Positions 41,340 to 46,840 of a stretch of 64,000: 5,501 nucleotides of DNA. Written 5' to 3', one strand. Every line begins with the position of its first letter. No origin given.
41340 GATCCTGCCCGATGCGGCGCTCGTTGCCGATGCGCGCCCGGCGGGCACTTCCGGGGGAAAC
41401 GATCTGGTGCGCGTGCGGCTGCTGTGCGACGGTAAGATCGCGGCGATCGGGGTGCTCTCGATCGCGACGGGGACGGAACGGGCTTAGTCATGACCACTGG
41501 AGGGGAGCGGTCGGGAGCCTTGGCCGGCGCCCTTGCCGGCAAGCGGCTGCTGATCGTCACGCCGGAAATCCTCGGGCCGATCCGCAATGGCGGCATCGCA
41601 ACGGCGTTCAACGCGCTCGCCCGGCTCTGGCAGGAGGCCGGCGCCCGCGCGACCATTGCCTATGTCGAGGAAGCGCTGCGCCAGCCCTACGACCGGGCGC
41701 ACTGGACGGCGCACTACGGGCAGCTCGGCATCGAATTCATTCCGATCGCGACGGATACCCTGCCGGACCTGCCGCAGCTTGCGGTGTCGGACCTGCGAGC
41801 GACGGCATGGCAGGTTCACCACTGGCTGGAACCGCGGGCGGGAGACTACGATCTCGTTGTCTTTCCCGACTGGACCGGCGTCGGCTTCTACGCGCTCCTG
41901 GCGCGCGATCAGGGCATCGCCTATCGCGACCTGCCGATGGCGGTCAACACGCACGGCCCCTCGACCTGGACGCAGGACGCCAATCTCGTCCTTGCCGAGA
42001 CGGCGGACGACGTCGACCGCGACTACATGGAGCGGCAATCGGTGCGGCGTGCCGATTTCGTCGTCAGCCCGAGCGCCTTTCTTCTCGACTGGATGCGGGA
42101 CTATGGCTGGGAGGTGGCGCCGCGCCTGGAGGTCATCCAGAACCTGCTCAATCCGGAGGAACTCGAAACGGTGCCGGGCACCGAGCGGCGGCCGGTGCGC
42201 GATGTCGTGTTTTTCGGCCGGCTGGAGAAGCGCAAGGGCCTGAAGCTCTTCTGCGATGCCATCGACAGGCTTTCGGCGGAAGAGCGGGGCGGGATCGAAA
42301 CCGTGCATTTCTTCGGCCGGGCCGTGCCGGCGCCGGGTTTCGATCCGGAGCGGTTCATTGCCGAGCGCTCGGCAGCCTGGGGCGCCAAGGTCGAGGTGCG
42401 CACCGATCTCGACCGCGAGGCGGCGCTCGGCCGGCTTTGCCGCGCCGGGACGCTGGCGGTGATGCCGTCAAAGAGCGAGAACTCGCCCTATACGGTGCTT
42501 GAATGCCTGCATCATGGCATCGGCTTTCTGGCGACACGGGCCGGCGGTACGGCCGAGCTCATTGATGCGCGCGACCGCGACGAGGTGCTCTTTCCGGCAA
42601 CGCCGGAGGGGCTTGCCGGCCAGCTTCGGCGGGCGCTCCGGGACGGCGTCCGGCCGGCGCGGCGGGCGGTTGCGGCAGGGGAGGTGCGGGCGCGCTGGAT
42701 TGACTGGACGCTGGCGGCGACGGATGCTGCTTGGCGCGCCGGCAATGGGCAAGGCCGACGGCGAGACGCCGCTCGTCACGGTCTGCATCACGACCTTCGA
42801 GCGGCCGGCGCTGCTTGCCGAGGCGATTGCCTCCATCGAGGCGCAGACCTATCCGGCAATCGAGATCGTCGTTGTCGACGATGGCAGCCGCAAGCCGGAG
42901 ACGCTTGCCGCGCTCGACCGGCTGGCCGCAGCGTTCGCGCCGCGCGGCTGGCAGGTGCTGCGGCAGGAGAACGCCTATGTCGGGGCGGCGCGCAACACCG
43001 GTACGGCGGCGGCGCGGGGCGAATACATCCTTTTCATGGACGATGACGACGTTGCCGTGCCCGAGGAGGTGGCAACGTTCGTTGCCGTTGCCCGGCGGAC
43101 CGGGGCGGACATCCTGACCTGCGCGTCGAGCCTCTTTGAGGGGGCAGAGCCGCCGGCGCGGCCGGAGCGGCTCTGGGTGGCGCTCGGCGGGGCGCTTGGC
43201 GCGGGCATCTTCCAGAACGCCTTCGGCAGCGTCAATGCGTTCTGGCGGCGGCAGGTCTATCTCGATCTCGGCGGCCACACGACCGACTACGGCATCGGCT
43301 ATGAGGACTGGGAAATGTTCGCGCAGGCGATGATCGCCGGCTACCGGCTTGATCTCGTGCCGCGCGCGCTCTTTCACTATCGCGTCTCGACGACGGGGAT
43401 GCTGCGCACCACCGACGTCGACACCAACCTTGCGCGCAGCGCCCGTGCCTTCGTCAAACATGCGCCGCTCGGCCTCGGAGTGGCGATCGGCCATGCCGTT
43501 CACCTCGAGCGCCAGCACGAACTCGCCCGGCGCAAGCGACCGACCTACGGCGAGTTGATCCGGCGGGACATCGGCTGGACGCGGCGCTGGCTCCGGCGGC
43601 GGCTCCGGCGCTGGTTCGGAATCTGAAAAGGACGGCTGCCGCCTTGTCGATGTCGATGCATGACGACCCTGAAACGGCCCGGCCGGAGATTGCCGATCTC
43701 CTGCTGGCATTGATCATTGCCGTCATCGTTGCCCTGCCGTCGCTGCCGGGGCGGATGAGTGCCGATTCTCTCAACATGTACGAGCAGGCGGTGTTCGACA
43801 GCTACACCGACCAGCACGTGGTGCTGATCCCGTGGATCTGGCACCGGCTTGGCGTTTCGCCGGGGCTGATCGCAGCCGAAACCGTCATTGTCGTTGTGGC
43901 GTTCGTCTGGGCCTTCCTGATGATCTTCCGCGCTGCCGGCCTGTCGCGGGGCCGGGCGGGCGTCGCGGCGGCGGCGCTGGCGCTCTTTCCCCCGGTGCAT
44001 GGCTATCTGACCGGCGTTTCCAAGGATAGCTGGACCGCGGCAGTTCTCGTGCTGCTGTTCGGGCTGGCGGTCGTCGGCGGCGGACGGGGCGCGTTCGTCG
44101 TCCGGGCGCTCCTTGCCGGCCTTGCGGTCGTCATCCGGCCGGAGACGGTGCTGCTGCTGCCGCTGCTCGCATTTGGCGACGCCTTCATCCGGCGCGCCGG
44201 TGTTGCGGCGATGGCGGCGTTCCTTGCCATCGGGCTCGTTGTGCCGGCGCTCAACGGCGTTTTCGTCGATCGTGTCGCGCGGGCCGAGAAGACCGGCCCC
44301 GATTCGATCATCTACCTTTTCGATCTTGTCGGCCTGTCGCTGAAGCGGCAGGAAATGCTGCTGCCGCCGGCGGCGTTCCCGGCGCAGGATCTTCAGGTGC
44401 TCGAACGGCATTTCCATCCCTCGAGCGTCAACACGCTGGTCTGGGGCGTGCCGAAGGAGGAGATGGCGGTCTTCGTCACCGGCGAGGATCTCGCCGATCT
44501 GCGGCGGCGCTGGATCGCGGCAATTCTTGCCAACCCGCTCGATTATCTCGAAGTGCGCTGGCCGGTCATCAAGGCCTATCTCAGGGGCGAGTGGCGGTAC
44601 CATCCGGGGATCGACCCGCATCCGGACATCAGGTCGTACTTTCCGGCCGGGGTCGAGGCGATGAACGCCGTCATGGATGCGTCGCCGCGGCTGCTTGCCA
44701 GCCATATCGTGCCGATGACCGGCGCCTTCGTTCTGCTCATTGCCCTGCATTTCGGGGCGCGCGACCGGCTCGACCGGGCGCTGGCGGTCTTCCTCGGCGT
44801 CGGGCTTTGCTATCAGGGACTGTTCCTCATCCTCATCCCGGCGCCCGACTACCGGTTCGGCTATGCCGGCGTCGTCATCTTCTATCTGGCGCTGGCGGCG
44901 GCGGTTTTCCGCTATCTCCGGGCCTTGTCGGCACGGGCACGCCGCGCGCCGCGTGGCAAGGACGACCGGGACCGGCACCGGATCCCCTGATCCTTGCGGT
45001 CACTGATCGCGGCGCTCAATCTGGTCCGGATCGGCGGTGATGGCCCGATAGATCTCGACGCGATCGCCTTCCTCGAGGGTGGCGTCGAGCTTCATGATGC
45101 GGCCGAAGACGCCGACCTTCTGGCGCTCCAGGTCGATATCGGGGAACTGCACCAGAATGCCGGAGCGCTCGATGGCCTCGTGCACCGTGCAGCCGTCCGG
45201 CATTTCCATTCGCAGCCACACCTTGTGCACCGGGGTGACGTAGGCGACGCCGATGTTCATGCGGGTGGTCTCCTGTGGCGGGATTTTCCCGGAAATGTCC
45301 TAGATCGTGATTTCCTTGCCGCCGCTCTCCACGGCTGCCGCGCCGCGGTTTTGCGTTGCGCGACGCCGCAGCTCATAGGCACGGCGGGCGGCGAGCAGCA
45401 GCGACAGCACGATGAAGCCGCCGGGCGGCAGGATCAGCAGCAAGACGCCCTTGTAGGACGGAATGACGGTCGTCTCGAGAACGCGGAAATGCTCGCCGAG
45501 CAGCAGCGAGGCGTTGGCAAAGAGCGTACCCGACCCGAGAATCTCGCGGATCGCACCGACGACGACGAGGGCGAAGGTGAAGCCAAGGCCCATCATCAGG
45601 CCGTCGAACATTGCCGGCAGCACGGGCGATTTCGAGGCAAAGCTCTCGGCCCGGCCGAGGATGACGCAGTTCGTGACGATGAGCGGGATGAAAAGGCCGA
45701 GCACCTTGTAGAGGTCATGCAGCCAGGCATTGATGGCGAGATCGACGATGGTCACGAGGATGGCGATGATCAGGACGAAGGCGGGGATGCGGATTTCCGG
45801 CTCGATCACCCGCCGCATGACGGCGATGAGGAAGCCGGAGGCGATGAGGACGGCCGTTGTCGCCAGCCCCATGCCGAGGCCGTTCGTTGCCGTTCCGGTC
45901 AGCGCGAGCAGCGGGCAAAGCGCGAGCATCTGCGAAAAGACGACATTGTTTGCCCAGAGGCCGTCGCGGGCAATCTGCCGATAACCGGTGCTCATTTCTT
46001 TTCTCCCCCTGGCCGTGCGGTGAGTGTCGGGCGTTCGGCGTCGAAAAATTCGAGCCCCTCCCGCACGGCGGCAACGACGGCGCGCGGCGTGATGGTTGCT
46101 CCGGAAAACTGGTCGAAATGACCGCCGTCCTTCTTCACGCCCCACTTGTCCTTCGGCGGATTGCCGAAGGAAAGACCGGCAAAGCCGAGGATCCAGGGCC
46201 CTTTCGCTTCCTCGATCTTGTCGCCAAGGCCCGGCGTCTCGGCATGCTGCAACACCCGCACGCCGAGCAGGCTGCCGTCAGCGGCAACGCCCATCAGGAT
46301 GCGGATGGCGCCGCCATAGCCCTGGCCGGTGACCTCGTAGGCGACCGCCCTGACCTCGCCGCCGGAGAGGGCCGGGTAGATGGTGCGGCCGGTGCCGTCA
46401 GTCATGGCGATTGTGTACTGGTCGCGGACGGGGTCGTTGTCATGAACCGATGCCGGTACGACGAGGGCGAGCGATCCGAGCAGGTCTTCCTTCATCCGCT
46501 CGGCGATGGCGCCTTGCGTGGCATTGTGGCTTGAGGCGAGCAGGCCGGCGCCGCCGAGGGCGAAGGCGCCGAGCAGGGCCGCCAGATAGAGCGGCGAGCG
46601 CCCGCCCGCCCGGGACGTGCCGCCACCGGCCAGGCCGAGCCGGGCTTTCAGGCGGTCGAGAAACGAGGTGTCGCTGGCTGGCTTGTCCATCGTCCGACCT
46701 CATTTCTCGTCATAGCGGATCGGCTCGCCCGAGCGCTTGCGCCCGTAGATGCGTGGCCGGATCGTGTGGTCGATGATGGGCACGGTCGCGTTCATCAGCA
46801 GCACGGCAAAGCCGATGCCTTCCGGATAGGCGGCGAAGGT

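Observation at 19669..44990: ~25-kb glycan/glycolipid biosynthesis-export supercluster of unusual composition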

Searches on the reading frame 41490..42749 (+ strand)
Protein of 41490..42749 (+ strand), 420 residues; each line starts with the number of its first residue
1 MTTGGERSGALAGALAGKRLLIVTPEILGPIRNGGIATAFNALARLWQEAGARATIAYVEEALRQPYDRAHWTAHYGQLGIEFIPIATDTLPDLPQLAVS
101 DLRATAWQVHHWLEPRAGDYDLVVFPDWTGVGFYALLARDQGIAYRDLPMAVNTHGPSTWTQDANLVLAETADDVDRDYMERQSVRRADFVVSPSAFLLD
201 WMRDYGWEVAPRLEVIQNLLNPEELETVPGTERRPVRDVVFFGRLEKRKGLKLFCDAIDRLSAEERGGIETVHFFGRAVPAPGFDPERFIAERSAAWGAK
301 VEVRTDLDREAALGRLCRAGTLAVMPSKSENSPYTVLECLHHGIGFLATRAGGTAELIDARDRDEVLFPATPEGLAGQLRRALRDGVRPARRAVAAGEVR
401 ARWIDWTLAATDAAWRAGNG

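Call 9: search_protein_families(library=pfam, proteins=[window:41490-42749:+], max_evalue=0.001)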
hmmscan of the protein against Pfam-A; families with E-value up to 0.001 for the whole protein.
window:41490-42749:+ (420 aa): 5 families
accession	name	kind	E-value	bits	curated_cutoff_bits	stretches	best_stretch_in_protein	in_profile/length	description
PF13579.12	Glyco_trans_4_4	-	3.8e-15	57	29.7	1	34-218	1-157/158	Glycosyl transferase 4-like domain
PF13692.12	Glyco_trans_1_4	-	3e-14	53.9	27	1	238-385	3-142/142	Glycosyl transferases group 1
PF20706.3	GT4-conflict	-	1.5e-13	50.9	26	1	170-369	129-335/385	Family 4 Glycosyltransferase in conflict systems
PF00534.26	Glycos_transf_1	-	7.8e-10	39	26.4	1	238-390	17-162/172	Glycosyl transferases group 1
PF13439.12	Glyco_transf_4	-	6.9e-09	36.4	28.5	1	34-223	2-169/170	Glycosyltransferase Family 4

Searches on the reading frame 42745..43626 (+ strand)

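Call 9: search_protein_families(library=pfam, proteins=[window:42745-43626:+], max_evalue=0.001)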
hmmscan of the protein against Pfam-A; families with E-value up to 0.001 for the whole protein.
window:42745-43626:+ (293 aa): 4 families
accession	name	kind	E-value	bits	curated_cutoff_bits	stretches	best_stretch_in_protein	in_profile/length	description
PF00535.33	Glycos_transf_2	-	1.5e-28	100.3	23.3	1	12-140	1-127/168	Glycosyl transferase family 2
PF13641.12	Glyco_tranf_2_3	-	1.1e-15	58.7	27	1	11-216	3-209/230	Glycosyltransferase like family 2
PF10111.15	Glyco_tranf_2_2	-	1.7e-13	51.1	27.3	1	11-115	2-105/276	Glycosyltransferase like family 2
PF13632.12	Glyco_trans_2_3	-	3.1e-12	47.1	27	1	94-287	1-164/198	Glycosyl transferase family group 2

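Call 58: search_protein_families(library=ncbifam, proteins=[window:42745-43626:+], max_evalue=0.000001)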
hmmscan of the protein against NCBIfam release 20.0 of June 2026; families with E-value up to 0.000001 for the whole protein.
window:42745-43626:+ (293 aa): 13 families
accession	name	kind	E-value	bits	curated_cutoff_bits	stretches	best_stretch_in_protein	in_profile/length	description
NF007482.0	PRK10073.1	equivalog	1.7e-21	76.6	423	1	7-130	4-124/334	glycosyltransferase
NF041875.1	EPS_EpsD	equivalog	7e-21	74.9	370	1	11-124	1-112/325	exopolysaccharide biosynthesis glycosyltransferase EpsD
NF041394.1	GtaseAglG_Halo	equivalog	6e-18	65.1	440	1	11-195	5-190/304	glucosyl-dolichyl phosphate glucuronosyltransferase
TIGR03965.1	mycofact_glyco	equivalog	4.7e-13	48.8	280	1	7-105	72-168/467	mycofactocin biosynthesis glycosyltransferase MftF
NF038299.1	EPS_HpsN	equivalog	5.2e-13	48.6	425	1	9-126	1-115/317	hormogonium polysaccharide biosynthesis glycosyltransferase HpsN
NF050050.1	ProtGlycPglI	equivalog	1e-12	48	500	1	9-118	2-110/306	GalNAc(5)-diNAcBac-PP-undecaprenol beta-1,3-glucosyltransferase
NF047683.1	TeichurnBiosyTuaG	equivalog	1.5e-12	47.7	400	1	7-113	4-108/252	teichuronic acid biosynthesis protein TuaG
TIGR03937.1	PgaC_IcaA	equivalog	4e-11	42.5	422.3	1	6-104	42-138/407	poly-beta-1,6-N-acetyl-D-glucosamine synthase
NF007453.0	PRK10018.1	equivalog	4.1e-11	43.1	382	1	7-119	4-114/280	colanic acid biosynthesis glycosyltransferase WcaA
TIGR04017.1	WcaA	equivalog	1.3e-10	41.4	495.75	1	7-118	3-112/279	colanic acid biosynthesis glycosyltransferase WcaA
NF053739.1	GlytfEpsEBac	equivalog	3.1e-08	32.9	450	1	9-113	1-104/265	glycosyltransferase EpsE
TIGR04283.1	glyco_like_mftF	equivalog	4.7e-08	32.9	182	1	12-222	2-197/221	TIGR04283 family arsenosugar biosynthesis glycosyltransferase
TIGR04242.1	nodulat_NodC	equivalog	1.1e-07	31.1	550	1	7-114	46-154/395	chitooligosaccharide synthase NodC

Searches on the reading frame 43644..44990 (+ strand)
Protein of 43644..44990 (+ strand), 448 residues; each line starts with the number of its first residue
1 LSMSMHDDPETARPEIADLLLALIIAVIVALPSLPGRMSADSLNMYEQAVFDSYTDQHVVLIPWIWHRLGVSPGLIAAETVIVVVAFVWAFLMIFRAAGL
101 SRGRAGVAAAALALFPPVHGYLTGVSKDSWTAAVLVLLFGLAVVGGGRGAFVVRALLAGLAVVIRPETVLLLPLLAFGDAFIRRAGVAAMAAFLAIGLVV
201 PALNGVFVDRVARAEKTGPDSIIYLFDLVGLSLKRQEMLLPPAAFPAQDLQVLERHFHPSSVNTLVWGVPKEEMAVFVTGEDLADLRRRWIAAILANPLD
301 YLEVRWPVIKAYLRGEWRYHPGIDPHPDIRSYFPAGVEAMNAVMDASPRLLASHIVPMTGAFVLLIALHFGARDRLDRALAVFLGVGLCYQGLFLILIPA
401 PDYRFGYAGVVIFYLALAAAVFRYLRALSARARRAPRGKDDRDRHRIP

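Call 9: search_protein_families(library=pfam, proteins=[window:43644-44990:+], max_evalue=0.001)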
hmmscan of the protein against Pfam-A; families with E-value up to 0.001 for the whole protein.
window:43644-44990:+ (448 aa): 0 families

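Call 11: search_protein_families(library=ncbifam, proteins=[window:43644-44990:+], max_evalue=0.00001)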
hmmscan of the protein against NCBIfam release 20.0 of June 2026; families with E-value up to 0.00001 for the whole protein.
window:43644-44990:+ (448 aa): 0 families

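Call 16: search_protein_families(library=pfam, proteins=[window:43644-44990:+], max_evalue=1)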
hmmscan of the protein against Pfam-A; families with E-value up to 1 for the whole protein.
window:43644-44990:+ (448 aa): 1 family
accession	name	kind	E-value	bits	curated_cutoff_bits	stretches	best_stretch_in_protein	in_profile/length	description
PF09594.16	GT87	-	0.0034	17.6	25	1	77-231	24-161/237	Glycosyltransferase family 87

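Call 18: search_solved_structures(query=window:43644-44990:+, max_evalue=1)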
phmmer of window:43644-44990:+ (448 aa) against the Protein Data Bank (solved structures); distinct sequences matched with E-value up to 1: 0.

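Call 43: find_homologous_proteins(query=window:43644-44990:+, max_evalue=0.001)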
Query window:43644-44990:+ (448 aa): 3 proteins with E <= 0.001 among 8000 candidates.
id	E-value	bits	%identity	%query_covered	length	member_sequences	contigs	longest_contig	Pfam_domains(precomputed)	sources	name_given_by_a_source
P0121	1.3e-288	975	100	100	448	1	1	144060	-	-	-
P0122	9.2e-75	270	45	69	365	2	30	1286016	-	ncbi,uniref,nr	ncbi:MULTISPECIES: hypothetical protein [unclassified Bradyrhizobium]|uniref:hypothetical protein n=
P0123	1.3e-6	46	27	94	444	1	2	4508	-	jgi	jgi:hypothetical protein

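Call 50: search_protein_representatives(protein=window:43644-44990:+)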
Query: 448 residues. Proteins with E-value up to 0.001 (for the whole library): 652; up to 1e-10: 162; up to 1e-30: 10. The best 150 are listed.
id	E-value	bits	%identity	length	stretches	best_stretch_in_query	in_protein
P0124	5.6e-113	394.5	49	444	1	19-431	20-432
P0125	1.8e-97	343.4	45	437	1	19-439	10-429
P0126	1.9e-95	336.7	45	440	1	22-434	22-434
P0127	2.4e-86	306.7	42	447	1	22-421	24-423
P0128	2.1e-77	277.3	39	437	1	8-433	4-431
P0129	5.5e-66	239.6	41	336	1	77-410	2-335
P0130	2.1e-64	234.4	35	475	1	16-421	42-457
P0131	3.9e-44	167.6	31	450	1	25-426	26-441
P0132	4.5e-41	157.5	30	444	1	10-420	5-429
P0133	6.4e-41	157.0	29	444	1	19-425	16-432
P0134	9.2e-26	107.1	33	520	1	9-437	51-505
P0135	1.1e-25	106.8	33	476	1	11-352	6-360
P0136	2.8e-25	105.5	29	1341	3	23-428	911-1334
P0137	1.7e-24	102.9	32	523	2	189-440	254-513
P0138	3.5e-24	101.9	30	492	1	18-439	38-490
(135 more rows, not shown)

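Call 52: search_protein_families(library=pfam, alignment_id=A2, max_evalue=0.01)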
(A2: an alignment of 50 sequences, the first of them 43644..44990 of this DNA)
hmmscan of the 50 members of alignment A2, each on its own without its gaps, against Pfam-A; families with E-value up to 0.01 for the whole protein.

A. member 1, window:43644-44990:+ (448 aa): 1 family
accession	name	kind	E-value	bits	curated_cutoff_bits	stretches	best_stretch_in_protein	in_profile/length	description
PF09594.16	GT87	-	0.0034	17.6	25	1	77-231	24-161/237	Glycosyltransferase family 87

B. families by the number of members that match (of 50 scanned): 5 families
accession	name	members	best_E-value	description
PF09913.15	DUF2142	12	7.1e-08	Predicted membrane protein (DUF2142)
PF13231.12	PMT_2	2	0.00023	Dolichyl-phosphate-mannose-protein mannosyltransferase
PF19484.4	DUF6020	1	0.00035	Family of unknown function (DUF6020)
PF05545.16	FixQ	1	0.0032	Cbb3-type cytochrome oxidase component FixQ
PF09594.16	GT87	1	0.0034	Glycosyltransferase family 87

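Call 53: search_solved_structures(query=A2, max_evalue=1)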
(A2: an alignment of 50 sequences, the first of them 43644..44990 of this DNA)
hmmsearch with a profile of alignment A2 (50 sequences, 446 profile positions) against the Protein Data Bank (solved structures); distinct sequences matched with E-value up to 1: 2.
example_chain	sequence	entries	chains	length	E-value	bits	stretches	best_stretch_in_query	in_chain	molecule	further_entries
3t8u_A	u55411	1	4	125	0.76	11.5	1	361-430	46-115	Steroid Delta-isomerase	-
6uae_A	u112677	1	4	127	0.8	11.5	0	355-430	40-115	Ketosteroid isomerase with designed loop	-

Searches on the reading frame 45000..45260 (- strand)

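Call 9: search_protein_families(library=pfam, proteins=[window:45000-45260:-], max_evalue=0.001)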
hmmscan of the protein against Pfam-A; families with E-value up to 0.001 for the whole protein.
window:45000-45260:- (86 aa): 1 family
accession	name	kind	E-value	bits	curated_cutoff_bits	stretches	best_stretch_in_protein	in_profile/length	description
PF03658.20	Ub-RnfH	-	2e-33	115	23.7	1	1-83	1-83/83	RnfH family Ubiquitin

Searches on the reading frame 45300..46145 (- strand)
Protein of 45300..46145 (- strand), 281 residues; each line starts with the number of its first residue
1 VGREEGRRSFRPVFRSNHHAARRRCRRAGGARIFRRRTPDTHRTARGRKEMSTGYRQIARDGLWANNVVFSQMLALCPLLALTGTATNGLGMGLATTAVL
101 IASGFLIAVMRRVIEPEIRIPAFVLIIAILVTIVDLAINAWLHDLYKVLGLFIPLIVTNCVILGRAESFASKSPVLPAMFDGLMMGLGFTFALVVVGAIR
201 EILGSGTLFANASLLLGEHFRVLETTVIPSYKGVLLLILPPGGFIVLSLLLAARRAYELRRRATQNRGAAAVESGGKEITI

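Call 9: search_protein_families(library=pfam, proteins=[window:45300-46145:-], max_evalue=0.001)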
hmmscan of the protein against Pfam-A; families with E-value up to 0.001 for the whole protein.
window:45300-46145:- (281 aa): 1 family
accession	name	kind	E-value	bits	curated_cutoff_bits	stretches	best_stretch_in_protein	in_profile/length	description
PF02508.19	Rnf-Nqr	-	3.9e-61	206.5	23.8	1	56-250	2-173/174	Rnf-Nqr subunit, membrane protein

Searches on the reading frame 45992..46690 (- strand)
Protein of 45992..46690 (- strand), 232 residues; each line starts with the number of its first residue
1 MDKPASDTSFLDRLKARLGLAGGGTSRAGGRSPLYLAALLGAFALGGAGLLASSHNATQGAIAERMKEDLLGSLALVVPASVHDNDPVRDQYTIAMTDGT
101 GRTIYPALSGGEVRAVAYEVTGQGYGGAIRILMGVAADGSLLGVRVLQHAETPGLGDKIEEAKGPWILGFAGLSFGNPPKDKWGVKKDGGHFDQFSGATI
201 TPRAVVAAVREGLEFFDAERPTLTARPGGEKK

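Call 9: search_protein_families(library=pfam, proteins=[window:45992-46690:-], max_evalue=0.001)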
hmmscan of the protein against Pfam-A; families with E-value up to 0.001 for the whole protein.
window:45992-46690:- (232 aa): 1 family
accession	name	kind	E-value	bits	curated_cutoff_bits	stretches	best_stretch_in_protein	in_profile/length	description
PF04205.19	FMN_bind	-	2.2e-19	70.3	22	1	124-214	1-77/77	FMN-binding domain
